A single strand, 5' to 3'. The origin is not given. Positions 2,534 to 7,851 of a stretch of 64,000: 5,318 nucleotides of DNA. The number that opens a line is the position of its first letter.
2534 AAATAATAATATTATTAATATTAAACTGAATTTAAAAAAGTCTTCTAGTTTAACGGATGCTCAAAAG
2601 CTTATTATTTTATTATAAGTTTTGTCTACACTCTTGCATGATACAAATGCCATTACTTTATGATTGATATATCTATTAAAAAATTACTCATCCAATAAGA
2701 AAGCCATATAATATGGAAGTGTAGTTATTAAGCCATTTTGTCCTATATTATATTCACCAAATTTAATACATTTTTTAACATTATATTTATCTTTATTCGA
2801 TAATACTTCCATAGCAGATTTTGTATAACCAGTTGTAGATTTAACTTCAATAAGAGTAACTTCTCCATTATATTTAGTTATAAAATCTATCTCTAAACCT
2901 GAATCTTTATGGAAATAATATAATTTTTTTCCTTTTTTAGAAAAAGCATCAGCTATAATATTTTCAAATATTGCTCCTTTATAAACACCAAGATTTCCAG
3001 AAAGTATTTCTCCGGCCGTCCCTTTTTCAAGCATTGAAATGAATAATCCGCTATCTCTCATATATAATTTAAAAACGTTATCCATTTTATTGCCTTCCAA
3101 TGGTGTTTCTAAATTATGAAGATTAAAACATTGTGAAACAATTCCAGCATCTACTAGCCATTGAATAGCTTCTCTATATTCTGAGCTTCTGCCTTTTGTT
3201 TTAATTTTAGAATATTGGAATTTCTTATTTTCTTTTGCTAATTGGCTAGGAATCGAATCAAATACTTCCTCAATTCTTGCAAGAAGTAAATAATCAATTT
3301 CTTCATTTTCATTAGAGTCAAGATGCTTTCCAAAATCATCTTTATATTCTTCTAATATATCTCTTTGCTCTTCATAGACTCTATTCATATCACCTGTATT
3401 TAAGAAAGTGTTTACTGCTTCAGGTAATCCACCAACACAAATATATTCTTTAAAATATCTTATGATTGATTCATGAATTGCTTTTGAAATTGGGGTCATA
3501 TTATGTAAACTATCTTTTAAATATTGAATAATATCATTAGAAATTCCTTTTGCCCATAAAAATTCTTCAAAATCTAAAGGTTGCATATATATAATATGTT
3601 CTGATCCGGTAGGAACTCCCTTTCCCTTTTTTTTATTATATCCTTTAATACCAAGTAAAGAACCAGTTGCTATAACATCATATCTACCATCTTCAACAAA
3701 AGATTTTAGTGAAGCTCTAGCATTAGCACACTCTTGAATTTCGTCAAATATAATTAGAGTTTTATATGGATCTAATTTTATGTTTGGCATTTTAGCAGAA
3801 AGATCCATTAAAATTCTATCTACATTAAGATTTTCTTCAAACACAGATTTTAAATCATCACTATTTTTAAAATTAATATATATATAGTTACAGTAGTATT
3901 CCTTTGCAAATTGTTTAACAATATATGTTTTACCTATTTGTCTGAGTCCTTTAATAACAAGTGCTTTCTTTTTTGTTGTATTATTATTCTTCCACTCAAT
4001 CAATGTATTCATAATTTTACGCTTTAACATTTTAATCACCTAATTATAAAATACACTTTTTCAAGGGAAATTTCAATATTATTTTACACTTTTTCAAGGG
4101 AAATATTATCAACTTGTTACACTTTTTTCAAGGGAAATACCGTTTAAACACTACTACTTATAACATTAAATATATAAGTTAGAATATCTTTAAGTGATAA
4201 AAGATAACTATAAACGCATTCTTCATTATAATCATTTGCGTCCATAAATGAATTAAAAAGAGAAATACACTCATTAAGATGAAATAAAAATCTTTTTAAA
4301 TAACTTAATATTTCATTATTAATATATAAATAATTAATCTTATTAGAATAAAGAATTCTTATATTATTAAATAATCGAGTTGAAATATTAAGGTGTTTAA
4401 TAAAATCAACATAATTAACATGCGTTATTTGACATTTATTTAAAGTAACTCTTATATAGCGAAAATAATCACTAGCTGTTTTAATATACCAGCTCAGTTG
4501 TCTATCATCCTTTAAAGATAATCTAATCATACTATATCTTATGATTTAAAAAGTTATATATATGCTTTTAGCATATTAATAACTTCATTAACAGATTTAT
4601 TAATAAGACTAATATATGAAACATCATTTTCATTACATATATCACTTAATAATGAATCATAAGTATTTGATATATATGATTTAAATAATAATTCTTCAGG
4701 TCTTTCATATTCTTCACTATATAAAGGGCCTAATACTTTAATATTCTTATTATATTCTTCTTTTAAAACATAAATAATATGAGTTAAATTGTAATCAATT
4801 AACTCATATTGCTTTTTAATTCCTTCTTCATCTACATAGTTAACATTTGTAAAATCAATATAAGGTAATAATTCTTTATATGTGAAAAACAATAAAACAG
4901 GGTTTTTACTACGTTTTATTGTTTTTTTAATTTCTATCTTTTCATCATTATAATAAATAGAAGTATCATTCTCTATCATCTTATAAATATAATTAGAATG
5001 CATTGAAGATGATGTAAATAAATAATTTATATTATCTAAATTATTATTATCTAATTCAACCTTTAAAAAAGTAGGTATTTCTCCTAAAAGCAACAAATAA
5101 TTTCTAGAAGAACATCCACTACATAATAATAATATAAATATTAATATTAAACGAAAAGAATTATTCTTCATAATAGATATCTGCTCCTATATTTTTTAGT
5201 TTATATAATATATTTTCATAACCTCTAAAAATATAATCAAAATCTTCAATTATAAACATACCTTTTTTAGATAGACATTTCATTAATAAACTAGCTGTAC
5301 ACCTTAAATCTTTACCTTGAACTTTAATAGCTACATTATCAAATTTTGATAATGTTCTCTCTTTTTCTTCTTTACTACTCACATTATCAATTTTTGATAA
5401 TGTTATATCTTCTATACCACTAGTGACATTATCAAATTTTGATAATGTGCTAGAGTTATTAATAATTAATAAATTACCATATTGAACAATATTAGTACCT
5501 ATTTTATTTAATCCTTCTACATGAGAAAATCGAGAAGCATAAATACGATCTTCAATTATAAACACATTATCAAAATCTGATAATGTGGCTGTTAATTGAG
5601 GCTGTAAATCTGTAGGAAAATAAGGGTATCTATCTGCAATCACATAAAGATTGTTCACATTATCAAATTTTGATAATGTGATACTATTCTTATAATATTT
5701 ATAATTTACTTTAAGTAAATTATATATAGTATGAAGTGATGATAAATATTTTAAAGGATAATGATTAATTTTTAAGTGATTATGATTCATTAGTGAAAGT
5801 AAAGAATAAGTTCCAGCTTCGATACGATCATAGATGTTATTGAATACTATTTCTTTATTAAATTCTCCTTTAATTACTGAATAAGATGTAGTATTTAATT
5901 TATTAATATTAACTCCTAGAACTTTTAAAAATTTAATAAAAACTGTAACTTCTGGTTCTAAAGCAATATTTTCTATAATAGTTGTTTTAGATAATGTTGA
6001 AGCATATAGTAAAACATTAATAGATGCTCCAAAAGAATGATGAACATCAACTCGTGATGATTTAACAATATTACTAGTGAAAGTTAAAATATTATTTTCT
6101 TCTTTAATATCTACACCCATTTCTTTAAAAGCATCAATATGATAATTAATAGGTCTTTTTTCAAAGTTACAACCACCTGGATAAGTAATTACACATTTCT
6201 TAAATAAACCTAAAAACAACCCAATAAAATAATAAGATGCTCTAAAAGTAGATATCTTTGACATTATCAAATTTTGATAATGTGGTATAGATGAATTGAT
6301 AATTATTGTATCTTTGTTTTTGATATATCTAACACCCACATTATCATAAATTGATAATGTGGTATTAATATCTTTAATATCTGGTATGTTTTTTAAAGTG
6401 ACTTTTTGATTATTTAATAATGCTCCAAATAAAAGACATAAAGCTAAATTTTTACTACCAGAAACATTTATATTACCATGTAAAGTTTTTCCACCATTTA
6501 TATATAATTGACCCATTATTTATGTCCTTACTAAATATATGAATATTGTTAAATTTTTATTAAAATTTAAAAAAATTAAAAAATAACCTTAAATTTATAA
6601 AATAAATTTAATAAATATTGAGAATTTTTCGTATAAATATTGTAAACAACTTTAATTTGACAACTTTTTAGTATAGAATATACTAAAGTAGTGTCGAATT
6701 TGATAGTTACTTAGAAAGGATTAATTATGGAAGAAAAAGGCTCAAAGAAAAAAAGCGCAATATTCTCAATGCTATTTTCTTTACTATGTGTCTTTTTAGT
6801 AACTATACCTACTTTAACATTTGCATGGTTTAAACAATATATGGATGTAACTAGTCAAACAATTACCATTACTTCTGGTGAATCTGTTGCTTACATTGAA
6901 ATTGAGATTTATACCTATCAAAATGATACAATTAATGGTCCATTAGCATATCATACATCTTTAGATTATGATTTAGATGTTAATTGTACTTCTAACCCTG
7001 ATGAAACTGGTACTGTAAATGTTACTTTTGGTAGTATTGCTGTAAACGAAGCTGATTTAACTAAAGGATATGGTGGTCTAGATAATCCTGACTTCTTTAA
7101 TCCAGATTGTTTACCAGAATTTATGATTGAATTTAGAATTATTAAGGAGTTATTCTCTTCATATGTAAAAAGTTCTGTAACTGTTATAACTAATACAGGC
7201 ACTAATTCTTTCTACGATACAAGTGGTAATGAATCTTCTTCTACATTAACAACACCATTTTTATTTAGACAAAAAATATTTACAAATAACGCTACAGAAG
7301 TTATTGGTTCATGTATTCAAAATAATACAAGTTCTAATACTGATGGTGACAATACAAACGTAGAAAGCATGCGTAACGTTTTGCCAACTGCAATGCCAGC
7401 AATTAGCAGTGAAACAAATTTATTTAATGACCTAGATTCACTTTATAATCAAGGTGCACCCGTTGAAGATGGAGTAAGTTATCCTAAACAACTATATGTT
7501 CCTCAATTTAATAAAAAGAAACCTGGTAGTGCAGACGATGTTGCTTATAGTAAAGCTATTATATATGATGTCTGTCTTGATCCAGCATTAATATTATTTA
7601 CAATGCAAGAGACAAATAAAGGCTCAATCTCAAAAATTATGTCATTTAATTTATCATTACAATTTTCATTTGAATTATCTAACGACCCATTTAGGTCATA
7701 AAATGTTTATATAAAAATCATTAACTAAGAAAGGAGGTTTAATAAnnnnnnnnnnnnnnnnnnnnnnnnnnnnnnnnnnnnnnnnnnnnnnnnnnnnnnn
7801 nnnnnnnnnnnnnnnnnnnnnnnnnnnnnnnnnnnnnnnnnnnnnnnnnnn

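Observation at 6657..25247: Unusually large, tightly packed TasA/SipW-type fibre locus: seven or more SipW-cognate substrates, three SipW paralogs, a c-di-GMP phosphodiesterase, a Pfs-like enzyme and a McrBC-like module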

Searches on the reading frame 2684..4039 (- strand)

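Call 4: search_protein_families(library=pfam, proteins=[window:2684-4039:-], max_evalue=0.1)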
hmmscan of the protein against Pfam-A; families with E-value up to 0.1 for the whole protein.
window:2684-4039:- (451 aa): 7 families
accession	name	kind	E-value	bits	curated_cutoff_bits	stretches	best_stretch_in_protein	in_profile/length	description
PF13635.12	DUF4143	-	2.3e-30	105.9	28.1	1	254-401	14-159/160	Domain of unknown function (DUF4143)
PF13173.12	AAA_14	-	4.8e-27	94.9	27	1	24-161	2-129/129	AAA domain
PF20720.3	nSTAND3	-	0.00027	21.1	27.2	1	22-70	15-64/155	Novel STAND NTPase 3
PF00004.35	AAA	-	0.00045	21.1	21.2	1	31-108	5-73/131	ATPase family associated with various cellular activities (AAA)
PF13401.12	AAA_22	-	0.0075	17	27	1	23-69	4-53/130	AAA domain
PF05621.17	TniB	-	0.025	14.4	22.4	0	10-48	23-59/189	Bacterial TniB protein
PF08378.17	NERD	-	0.032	15.2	22.1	0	354-409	1-64/111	Nuclease-related domain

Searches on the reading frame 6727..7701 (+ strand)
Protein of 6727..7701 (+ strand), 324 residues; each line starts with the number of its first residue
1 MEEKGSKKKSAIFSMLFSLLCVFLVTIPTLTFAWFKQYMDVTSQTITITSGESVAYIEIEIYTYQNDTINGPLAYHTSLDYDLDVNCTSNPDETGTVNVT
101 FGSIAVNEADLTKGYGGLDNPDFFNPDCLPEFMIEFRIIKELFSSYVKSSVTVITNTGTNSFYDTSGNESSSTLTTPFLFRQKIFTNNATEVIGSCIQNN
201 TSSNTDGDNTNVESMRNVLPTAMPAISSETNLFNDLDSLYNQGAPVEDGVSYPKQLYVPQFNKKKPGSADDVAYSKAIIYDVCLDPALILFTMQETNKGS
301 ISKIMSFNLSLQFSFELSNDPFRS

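Call 3: search_protein_families(library=pfam, proteins=[window:6727-7701:+], max_evalue=0.1)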
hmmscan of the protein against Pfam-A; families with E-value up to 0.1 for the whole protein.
window:6727-7701:+ (324 aa): 0 families

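Call 5: search_protein_families(library=ncbifam, proteins=[window:6727-7701:+], max_evalue=1)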
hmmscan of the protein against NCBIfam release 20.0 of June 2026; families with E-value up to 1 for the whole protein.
window:6727-7701:+ (324 aa): 0 families

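Call 93: search_protein_families(library=ncbifam, proteins=[window:6727-7701:+], max_evalue=10)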
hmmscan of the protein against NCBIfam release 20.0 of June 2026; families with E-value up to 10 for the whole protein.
window:6727-7701:+ (324 aa): 0 families
